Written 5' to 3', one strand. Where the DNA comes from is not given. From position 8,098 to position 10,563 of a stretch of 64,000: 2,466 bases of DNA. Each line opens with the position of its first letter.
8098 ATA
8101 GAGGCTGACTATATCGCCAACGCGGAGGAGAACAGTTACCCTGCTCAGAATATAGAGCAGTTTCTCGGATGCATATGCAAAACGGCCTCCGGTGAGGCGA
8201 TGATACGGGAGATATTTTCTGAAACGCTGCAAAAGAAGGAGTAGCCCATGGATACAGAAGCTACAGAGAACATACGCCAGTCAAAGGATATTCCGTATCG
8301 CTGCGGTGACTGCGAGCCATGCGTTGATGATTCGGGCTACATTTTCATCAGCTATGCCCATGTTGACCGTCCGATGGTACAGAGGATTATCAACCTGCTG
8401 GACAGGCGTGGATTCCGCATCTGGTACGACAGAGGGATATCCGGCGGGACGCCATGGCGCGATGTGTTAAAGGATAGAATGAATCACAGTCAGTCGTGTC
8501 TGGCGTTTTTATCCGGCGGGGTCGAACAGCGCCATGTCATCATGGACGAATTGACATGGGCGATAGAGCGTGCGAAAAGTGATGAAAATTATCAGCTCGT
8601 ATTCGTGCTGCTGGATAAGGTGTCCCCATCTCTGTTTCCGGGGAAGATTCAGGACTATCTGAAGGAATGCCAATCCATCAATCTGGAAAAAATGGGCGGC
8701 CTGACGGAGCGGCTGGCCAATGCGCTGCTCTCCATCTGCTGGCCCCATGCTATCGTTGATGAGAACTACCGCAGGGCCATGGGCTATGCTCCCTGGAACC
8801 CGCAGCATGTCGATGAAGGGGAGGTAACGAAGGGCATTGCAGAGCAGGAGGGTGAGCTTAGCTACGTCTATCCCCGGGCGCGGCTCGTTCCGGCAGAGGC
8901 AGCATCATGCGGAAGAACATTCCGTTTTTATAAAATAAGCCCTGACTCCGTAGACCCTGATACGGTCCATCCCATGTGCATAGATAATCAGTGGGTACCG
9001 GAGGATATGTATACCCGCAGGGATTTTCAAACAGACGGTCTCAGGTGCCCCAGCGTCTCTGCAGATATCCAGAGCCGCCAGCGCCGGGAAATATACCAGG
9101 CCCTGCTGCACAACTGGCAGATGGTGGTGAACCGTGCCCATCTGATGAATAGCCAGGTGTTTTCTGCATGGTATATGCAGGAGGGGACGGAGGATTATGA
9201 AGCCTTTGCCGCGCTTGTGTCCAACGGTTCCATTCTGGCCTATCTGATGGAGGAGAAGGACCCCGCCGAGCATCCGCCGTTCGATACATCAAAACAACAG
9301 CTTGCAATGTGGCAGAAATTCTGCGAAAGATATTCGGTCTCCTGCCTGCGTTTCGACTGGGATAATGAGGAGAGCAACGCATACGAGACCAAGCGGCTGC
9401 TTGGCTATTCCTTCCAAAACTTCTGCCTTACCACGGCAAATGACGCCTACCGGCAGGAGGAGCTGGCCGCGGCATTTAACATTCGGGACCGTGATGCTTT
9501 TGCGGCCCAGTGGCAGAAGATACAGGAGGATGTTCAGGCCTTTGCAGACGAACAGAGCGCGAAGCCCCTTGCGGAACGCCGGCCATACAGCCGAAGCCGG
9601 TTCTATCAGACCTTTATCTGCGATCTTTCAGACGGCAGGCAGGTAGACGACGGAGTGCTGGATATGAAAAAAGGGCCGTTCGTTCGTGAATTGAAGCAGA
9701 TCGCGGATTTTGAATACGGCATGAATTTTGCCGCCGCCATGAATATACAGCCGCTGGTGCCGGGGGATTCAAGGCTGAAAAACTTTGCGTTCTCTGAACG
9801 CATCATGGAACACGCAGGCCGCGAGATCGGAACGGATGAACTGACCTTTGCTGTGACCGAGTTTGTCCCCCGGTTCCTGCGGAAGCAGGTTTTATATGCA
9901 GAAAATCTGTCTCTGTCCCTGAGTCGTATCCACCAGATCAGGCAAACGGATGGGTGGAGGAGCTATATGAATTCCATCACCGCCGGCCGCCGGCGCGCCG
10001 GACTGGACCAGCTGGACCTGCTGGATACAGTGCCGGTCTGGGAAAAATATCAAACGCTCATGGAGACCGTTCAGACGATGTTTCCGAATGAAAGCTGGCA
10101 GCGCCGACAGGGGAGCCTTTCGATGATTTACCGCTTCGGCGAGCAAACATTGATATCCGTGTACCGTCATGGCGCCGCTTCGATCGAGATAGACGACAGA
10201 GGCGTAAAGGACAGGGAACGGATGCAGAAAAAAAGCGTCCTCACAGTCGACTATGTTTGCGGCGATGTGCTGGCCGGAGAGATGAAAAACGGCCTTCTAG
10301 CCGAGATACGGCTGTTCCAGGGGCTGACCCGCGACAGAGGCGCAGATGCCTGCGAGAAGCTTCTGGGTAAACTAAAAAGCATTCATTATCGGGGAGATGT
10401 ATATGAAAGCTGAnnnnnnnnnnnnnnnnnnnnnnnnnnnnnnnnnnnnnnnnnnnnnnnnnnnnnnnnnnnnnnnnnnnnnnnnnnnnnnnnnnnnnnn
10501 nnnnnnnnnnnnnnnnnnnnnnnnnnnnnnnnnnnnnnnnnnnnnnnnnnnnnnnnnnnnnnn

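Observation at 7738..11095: Translationally coupled HD phosphohydrolase - TIR - Nudix(ADPRase-like) cassette: candidate undescribed NAD-derived nucleotide signalling or defence module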

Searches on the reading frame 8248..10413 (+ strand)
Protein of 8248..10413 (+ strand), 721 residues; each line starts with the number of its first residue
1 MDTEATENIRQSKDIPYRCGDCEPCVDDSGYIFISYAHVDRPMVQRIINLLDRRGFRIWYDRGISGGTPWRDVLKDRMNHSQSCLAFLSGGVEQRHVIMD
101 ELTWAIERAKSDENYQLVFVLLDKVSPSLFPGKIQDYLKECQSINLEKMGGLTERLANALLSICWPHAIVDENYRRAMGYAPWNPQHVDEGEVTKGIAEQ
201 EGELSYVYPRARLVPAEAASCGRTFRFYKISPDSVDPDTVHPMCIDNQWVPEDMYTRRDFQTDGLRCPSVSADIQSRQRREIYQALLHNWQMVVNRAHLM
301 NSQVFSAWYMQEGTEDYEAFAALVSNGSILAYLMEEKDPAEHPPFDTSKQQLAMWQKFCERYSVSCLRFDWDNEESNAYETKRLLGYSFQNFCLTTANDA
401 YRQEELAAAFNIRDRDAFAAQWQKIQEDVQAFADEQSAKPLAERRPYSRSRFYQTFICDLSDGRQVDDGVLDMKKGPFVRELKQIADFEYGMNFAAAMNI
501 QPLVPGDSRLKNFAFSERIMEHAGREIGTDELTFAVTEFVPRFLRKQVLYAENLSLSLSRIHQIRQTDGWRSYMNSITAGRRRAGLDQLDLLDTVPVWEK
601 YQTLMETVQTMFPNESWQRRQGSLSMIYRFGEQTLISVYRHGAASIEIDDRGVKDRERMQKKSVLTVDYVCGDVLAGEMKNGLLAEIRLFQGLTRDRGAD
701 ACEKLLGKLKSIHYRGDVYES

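Call 3: search_protein_families(library=pfam, proteins=[window:8248-10413:+], max_evalue=0.01)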
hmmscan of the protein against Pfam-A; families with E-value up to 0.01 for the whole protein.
window:8248-10413:+ (721 aa): 1 family
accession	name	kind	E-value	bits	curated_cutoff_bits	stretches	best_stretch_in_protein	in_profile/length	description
PF13676.11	TIR_2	-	5.6e-17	62.8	28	1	32-135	1-104/122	TIR domain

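Call 4: search_protein_families(library=padloc, proteins=[window:8248-10413:+], max_evalue=0.01)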
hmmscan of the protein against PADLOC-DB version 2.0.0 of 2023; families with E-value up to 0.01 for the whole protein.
window:8248-10413:+ (721 aa): 2 families
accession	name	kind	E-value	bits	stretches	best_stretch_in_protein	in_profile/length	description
PDLC02012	SAVED5--SAVED_TIR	-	5.2e-09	33.7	1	25-126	9-109/404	-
PDLC05062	PDC-S66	-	0.0007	17.1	1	32-72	151-193/282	-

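Call 5: search_protein_families(library=ncbifam, proteins=[window:8248-10413:+], max_evalue=0.01)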
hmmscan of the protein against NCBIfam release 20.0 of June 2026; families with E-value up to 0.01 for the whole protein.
window:8248-10413:+ (721 aa): 1 family
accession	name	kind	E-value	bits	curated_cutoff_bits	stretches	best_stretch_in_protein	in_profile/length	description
NF033230.2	phage_ECs1072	hypoth_equivalog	0.0016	18.5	70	1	95-142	69-116/142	ECs1072 family phage-associated protein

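Call 10: find_homologous_proteins(query=window:8248-10413:+, max_evalue=0.001)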
Query window:8248-10413:+ (721 aa): 19 proteins with E <= 0.001 among 8000 candidates.
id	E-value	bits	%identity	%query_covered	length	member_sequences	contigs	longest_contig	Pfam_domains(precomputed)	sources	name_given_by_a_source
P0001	0.0e+0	1683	100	100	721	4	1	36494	PF13676.12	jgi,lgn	-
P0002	5.5e-194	665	43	95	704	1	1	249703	PF13676.12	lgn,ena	-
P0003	3.6e-161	556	40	96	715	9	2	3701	PF13676.12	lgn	-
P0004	9.8e-161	555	38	95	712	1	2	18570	PF13676.12,PF08937.17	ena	-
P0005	7.0e-157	542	39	95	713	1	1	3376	PF13676.12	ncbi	-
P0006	7.4e-156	539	38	96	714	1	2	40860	PF13676.12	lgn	-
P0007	8.0e-155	535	37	96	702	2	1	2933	PF13676.12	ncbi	-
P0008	2.4e-154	534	39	96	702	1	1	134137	PF13676.12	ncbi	-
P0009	1.2e-148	515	36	96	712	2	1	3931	PF13676.12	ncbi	-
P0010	3.0e-125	437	36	94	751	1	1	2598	PF13676.12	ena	-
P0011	5.7e-115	403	34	94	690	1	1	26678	PF13676.12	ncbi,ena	-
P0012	2.0e-114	402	34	94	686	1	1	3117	PF13676.12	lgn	-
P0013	1.8e-107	379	33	95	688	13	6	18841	PF13676.12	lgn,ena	-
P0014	2.7e-101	358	33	94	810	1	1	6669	PF13676.12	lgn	-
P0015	9.3e-99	350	30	95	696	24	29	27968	PF13676.12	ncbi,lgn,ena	-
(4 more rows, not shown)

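Call 11: find_encoding_contigs(protein=P0002, flank=8000, max_places=2)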
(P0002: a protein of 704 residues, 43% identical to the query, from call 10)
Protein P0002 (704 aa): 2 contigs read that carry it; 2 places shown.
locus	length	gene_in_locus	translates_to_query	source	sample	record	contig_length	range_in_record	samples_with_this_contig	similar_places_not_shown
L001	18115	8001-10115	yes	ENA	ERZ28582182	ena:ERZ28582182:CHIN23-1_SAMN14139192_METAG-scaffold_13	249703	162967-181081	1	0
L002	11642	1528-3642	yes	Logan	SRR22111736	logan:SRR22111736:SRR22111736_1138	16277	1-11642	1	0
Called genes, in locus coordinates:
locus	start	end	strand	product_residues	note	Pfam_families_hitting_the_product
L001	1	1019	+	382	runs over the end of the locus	PF00589:Phage_integrase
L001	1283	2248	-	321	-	PF04055:Radical_SAM, PF06968:BATS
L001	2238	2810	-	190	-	PF12822:ECF_trnsprt (weak), PF02632:BioY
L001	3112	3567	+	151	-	PF00578:AhpC-TSA, PF08534:Redoxin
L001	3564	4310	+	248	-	PF03883:H2O2_YaaD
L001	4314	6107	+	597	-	PF00012:HSP70, PF06723:MreB_Mbl, PF00012:HSP70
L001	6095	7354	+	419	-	PF00226:DnaJ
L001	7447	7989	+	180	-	-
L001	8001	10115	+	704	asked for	PF13676:TIR_2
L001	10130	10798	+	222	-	PF00293:NUDIX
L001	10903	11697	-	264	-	PF00528:BPD_transp_1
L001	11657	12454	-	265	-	PF00005:ABC_tran, PF13401:AAA_22 (weak), PF13304:AAA_21 (faint)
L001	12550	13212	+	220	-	PF02677:QueH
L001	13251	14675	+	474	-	PF00206:Lyase_1, PF14698:ASL_C2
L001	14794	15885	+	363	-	PF01118:Semialdhyde_dh, PF02774:Semialdhyde_dhC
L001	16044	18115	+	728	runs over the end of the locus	PF01301:Glyco_hydro_35, PF02449:Glyco_hydro_42 (weak)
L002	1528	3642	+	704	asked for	PF13676:TIR_2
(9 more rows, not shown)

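Call 12: find_encoding_contigs(protein=P0008, flank=8000, max_places=2)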
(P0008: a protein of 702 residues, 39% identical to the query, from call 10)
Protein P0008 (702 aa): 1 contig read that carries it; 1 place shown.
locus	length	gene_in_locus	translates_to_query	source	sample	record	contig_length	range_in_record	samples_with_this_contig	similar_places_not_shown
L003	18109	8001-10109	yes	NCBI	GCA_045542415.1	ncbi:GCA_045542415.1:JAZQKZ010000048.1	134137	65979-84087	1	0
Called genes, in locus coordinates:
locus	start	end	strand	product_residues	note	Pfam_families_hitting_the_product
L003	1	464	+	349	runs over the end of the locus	PF13481:AAA_25, PF13401:AAA_22 (faint)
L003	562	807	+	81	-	-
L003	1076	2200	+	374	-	PF01076:Mob_Pre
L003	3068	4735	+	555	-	PF04326:SLFN_AlbA_2, PF13749:HATPase_c_4 (weak)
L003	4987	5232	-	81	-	PF13560:HTH_31, PF13443:HTH_26 (weak), PF01381:HTH_3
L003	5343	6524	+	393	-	PF10592:AIPR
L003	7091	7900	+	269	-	-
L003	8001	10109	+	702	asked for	PF13676:TIR_2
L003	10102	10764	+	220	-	-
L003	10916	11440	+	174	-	PF00782:DSPc (weak)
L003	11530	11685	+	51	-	-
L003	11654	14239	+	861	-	PF00145:DNA_methylase, PF02384:N6_Mtase (weak), PF05175:MTS (weak), PF07669:Eco57I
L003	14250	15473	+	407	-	-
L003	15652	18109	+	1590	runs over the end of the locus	PF13676:TIR_2 (weak)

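Call 13: find_encoding_contigs(protein=P0006, flank=8000, max_places=2)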
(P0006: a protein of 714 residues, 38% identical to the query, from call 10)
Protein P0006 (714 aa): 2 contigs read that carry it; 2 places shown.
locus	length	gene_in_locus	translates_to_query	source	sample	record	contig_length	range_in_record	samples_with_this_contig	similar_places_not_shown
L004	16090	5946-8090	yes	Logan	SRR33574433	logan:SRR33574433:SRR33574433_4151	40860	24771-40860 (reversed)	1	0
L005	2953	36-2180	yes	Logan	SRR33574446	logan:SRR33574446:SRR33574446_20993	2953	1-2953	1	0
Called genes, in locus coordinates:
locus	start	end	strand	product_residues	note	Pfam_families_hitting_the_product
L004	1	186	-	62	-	?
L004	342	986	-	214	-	PF04237:YjbR, PF01035:DNA_binding_1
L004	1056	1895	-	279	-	PF00753:Lactamase_B (weak), PF13483:Lactamase_B_3 (faint), PF12706:Lactamase_B_2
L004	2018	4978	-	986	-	-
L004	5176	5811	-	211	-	PF22397:NADAR-DarT1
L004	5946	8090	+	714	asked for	PF13676:TIR_2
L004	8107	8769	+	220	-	PF00293:NUDIX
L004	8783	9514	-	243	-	-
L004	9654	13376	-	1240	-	PF13676:TIR_2, PF13191:AAA_16 (weak), PF24883:NPHP3_N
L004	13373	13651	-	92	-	PF02026:RyR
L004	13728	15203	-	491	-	-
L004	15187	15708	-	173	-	-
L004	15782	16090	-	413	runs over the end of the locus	PF02534:T4SS-DNA_transf, PF10412:TrwB_AAD_bind, PF12696:TraG-D_C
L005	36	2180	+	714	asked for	PF13676:TIR_2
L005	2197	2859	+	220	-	PF00293:NUDIX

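Call 14: find_encoding_contigs(protein=P0015, flank=8000, max_places=5)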
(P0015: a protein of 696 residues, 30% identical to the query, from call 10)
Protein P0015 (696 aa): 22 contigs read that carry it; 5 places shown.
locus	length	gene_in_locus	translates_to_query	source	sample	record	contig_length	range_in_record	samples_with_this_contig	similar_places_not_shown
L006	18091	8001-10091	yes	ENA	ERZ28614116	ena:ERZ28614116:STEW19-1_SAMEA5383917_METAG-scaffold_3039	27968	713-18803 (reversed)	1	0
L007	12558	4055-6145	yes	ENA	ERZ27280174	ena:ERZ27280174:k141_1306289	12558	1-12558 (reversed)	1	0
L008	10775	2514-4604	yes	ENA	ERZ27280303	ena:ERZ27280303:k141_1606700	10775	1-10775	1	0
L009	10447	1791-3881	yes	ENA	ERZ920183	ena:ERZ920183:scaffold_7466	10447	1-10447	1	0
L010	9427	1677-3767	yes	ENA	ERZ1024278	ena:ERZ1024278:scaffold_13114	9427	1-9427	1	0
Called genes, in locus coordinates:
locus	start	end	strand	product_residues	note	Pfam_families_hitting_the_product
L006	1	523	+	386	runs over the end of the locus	PF00155:Aminotran_1_2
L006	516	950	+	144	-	PF24585:YunG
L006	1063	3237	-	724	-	PF24883:NPHP3_N (faint)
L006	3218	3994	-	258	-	PF13676:TIR_2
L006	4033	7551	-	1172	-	PF13271:DUF4062, PF20703:nSTAND1, PF13401:AAA_22 (weak), PF24883:NPHP3_N, PF00367:PTS_EIIB (faint), PF04212:MIT (faint), PF07719:TPR_2 (faint), PF13176:TPR_7 (faint), +5 more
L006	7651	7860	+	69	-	-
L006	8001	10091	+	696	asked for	PF13676:TIR_2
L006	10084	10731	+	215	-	PF00293:NUDIX (weak)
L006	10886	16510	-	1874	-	PF00082:Peptidase_S8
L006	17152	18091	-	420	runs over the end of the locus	PF02920:Integrase_DNA, PF14659:Phage_int_SAM_3 (weak), PF00589:Phage_integrase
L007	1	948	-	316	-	?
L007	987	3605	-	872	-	PF13271:DUF4062, PF20703:nSTAND1, PF24883:NPHP3_N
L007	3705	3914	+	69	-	-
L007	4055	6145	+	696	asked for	PF13676:TIR_2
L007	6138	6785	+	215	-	PF00293:NUDIX (weak)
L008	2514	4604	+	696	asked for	PF13676:TIR_2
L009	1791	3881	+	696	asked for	PF13676:TIR_2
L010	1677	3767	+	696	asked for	PF13676:TIR_2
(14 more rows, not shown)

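Call 15: find_encoding_contigs(protein=P0011, flank=8000, max_places=2)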
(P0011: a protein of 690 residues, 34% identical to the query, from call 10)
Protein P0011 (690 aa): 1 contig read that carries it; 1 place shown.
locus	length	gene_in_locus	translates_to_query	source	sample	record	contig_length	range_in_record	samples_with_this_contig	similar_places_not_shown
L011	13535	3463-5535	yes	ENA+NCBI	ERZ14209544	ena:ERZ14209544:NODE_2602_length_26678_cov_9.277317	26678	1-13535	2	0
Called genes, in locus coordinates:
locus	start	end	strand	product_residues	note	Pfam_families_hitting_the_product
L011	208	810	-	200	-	PF01243:PNPOx_N, PF16242:Pyrid_ox_like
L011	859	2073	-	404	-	PF14659:Phage_int_SAM_3 (faint), PF00589:Phage_integrase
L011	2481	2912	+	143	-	PF00572:Ribosomal_L13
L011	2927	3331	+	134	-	PF00380:Ribosomal_S9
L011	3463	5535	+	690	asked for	PF13676:TIR_2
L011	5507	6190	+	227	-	PF00293:NUDIX (weak)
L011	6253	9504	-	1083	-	PF01443:Viral_helicase1 (faint), PF13604:AAA_30 (faint), PF13086:AAA_11 (weak), PF13087:AAA_12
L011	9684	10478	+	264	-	PF04909:Amidohydro_2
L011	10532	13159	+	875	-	PF01411:tRNA-synt_2c, PF07973:tRNA_SAD, PF02272:DHHA1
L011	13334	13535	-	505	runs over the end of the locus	PF01409:tRNA-synt_2d (faint), PF01336:tRNA_anti-codon, PF00152:tRNA-synt_2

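Call 16: find_encoding_contigs(protein=P0013, flank=8000, max_places=3)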
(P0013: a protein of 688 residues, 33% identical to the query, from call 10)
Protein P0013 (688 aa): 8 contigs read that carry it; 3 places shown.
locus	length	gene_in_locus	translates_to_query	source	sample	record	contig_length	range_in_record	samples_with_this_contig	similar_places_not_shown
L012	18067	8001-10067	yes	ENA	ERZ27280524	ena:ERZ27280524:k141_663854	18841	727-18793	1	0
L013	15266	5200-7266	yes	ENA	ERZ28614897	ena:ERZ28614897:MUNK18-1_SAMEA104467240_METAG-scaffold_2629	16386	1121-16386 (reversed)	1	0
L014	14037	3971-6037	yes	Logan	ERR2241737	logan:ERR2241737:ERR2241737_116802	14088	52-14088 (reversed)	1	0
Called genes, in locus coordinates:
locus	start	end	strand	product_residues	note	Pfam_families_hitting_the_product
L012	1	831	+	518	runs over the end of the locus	?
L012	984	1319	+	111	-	-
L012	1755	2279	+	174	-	PF04892:VanZ-LLP1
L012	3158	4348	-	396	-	PF07508:Recombinase, PF13408:Zn_ribbon_recom, PF14287:DUF4368 (weak)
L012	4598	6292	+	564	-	PF14253:AbiH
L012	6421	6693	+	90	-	-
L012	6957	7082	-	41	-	-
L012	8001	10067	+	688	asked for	PF13676:TIR_2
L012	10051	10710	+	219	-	PF00293:NUDIX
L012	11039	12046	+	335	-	PF13676:TIR_2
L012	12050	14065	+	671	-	-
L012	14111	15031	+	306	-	-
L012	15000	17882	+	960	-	PF13673:Acetyltransf_10 (faint), PF00583:Acetyltransf_1, PF13508:Acetyltransf_7 (weak)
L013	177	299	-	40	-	-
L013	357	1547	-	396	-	PF07508:Recombinase, PF13408:Zn_ribbon_recom, PF14287:DUF4368 (weak)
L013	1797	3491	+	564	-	PF14253:AbiH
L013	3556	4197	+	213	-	-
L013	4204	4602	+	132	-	-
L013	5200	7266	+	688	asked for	PF13676:TIR_2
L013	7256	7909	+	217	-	PF00293:NUDIX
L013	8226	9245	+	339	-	PF13676:TIR_2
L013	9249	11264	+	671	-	-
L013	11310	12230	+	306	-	-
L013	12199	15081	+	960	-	PF13673:Acetyltransf_10 (faint), PF00583:Acetyltransf_1, PF13508:Acetyltransf_7 (weak)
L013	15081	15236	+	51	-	-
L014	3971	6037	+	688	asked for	PF13676:TIR_2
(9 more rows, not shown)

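Call 17: find_encoding_contigs(protein=P0004, flank=8000, max_places=2)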
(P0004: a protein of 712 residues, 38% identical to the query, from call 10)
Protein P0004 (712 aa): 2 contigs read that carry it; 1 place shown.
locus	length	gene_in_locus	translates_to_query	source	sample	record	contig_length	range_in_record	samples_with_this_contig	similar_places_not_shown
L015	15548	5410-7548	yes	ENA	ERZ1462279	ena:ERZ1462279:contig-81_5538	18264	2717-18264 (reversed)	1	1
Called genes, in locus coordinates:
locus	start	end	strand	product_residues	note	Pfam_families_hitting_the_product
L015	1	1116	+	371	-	?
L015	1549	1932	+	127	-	-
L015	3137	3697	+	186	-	PF07638:Sigma70_ECF (weak), PF04545:Sigma70_r4 (weak), PF08281:Sigma70_r4_2 (weak)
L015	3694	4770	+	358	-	-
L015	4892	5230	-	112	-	PF12650:DUF3784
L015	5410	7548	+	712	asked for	PF08937:ThsB_TIR (weak), PF13676:TIR_2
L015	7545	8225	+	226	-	PF00293:NUDIX (weak)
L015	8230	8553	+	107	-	-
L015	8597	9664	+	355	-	PF01939:NucS_C (weak)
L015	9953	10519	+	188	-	PF12917:YfbR-like, PF13023:HD_3, PF01966:HD (weak)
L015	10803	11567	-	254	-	PF04536:TPM_phosphatase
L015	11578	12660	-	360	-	-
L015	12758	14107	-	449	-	PF13421:Band_7_1, PF12773:DZR (faint)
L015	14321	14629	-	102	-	-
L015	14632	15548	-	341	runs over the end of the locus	PF02424:ApbE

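Call 26: search_protein_families(library=pfam, proteins=[L001:7447-7989:+, L003:7091-7900:+, L003:10916-11440:+, L006:7651-7860:+, L015:8230-8553:+, L015:8597-9664:+, L004:8783-9514:-, L012:6421-6693:+, L013:4204-4602:+, L013:3556-4197:+], max_evalue=0.01)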
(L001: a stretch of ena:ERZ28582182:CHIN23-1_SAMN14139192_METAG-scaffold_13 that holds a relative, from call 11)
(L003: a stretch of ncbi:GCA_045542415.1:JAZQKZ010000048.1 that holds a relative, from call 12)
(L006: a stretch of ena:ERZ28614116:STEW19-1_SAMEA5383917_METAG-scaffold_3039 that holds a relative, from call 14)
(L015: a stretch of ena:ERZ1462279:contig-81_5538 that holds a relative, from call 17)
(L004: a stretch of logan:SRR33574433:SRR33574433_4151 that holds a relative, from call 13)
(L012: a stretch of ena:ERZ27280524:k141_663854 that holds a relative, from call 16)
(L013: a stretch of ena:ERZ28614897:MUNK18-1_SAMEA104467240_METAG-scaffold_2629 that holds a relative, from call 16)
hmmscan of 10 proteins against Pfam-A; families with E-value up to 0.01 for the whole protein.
L001:7447-7989:+ (180 aa): 0 families

L003:7091-7900:+ (269 aa): 1 family
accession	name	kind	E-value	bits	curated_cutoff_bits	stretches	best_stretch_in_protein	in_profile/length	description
PF10263.15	SprT-like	-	0.001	19.3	25.6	1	74-111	40-76/108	SprT-like family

L003:10916-11440:+ (174 aa): 2 families
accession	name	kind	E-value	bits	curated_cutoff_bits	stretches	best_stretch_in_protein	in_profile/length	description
PF00782.25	DSPc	-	1.5e-05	25.3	33.5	1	32-106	25-95/133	Dual specificity phosphatase, catalytic domain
PF04179.17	Init_tRNA_PT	-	0.0065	17.1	22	0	69-107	20-60/114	Rit1 DUSP-like domain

L006:7651-7860:+ (69 aa): 0 families

L015:8230-8553:+ (107 aa): 0 families

L015:8597-9664:+ (355 aa): 1 family
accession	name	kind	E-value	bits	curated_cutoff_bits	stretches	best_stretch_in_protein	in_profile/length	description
PF01939.22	NucS_C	-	5.6e-07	30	24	1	24-78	2-55/124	Endonuclease NucS C-terminal domain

L004:8783-9514:- (243 aa): 1 family
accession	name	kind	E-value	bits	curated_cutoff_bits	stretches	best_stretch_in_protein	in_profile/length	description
PF04545.22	Sigma70_r4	-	0.00026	20.9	24.1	1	207-240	15-48/50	Sigma-70, region 4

L012:6421-6693:+ (90 aa): 0 families

L013:4204-4602:+ (132 aa): 0 families

L013:3556-4197:+ (213 aa): 0 families
